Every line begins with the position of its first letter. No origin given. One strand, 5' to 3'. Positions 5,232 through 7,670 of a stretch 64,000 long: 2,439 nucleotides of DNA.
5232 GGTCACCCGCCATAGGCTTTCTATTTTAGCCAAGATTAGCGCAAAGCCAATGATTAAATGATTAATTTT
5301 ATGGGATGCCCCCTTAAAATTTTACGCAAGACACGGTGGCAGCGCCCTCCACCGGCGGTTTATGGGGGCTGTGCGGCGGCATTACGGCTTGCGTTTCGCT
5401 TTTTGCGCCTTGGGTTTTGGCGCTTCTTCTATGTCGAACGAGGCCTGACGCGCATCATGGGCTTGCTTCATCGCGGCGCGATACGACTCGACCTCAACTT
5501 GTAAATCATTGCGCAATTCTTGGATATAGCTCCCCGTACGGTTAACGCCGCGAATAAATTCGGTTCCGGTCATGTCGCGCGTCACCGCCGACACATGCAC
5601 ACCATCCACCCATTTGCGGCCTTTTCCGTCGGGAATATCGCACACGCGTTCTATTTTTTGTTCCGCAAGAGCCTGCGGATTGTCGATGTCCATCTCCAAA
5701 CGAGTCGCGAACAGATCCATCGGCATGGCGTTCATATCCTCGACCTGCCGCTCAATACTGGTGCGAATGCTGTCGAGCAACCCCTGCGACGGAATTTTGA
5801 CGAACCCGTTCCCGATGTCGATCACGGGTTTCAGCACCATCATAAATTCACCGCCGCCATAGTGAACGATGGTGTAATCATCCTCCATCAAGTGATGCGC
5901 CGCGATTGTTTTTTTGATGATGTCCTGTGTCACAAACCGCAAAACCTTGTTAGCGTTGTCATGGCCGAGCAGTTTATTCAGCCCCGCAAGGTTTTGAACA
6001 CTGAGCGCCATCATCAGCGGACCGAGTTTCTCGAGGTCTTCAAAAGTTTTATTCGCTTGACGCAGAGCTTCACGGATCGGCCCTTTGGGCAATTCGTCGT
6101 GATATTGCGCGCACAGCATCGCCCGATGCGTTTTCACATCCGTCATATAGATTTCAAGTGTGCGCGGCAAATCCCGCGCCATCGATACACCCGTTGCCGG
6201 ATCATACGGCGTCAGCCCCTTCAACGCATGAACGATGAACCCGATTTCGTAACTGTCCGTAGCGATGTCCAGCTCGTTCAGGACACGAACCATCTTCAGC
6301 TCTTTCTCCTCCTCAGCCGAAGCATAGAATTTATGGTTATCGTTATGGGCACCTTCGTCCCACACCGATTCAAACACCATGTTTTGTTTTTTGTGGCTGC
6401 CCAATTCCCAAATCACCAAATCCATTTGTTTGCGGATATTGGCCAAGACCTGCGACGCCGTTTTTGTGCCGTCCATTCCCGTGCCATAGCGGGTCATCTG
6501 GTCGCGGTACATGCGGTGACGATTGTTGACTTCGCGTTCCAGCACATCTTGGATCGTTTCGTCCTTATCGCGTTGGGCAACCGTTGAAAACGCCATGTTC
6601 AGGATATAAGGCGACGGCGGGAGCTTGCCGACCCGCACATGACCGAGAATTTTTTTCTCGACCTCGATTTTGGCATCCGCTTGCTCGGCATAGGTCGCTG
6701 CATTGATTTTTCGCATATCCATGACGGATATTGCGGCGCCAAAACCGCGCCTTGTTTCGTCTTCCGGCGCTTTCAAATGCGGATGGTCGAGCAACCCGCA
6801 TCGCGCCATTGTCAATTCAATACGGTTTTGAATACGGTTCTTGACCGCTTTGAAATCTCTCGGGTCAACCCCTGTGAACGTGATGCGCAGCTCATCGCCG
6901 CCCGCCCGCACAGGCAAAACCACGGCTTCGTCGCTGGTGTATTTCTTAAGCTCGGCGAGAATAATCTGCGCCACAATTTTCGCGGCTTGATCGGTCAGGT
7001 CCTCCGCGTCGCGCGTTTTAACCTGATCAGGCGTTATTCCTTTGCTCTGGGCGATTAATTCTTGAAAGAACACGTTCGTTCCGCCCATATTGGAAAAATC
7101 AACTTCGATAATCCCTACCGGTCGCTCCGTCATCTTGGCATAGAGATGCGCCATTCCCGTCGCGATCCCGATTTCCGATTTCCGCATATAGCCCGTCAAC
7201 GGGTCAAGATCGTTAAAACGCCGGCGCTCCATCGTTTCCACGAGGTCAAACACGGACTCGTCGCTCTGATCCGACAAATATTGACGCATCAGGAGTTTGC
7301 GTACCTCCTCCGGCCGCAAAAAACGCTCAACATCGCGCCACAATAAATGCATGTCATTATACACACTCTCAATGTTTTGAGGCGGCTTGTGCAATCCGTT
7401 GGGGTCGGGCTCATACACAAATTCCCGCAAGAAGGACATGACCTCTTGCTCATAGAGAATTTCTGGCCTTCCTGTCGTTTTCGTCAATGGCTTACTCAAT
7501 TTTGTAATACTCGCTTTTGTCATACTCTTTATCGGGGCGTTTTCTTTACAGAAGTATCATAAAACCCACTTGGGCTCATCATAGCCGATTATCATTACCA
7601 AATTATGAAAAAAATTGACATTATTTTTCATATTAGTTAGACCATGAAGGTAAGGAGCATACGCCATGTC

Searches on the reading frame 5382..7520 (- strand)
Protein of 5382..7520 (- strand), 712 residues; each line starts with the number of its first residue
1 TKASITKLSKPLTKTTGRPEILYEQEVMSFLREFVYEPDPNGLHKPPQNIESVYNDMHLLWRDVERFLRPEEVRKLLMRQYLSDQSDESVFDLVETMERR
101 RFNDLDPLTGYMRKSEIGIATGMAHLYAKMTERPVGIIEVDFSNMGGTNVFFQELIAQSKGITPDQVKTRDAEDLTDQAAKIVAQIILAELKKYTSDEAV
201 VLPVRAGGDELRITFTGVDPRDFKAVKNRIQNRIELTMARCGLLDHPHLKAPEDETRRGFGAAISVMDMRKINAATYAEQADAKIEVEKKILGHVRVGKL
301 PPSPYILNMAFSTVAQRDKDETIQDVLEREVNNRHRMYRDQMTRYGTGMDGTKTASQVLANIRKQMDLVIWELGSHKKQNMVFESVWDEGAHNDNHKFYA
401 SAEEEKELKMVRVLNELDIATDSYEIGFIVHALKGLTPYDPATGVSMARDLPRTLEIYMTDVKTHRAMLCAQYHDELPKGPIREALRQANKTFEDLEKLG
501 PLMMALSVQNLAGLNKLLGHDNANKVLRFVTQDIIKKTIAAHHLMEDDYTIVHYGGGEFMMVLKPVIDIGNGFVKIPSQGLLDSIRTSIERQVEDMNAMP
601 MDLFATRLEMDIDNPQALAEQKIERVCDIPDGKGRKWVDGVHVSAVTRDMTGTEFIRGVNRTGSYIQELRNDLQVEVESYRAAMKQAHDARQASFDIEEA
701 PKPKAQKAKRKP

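Call 75: search_protein_families(library=pfam, proteins=[window:5382-7520:-], max_evalue=0.00001)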
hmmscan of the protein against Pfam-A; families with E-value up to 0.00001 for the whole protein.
window:5382-7520:- (712 aa): 1 family
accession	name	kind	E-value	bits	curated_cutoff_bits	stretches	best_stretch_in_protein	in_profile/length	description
PF00990.26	GGDEF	-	8.6e-06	26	23.8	0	503-566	35-91/161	Diguanylate cyclase, GGDEF domain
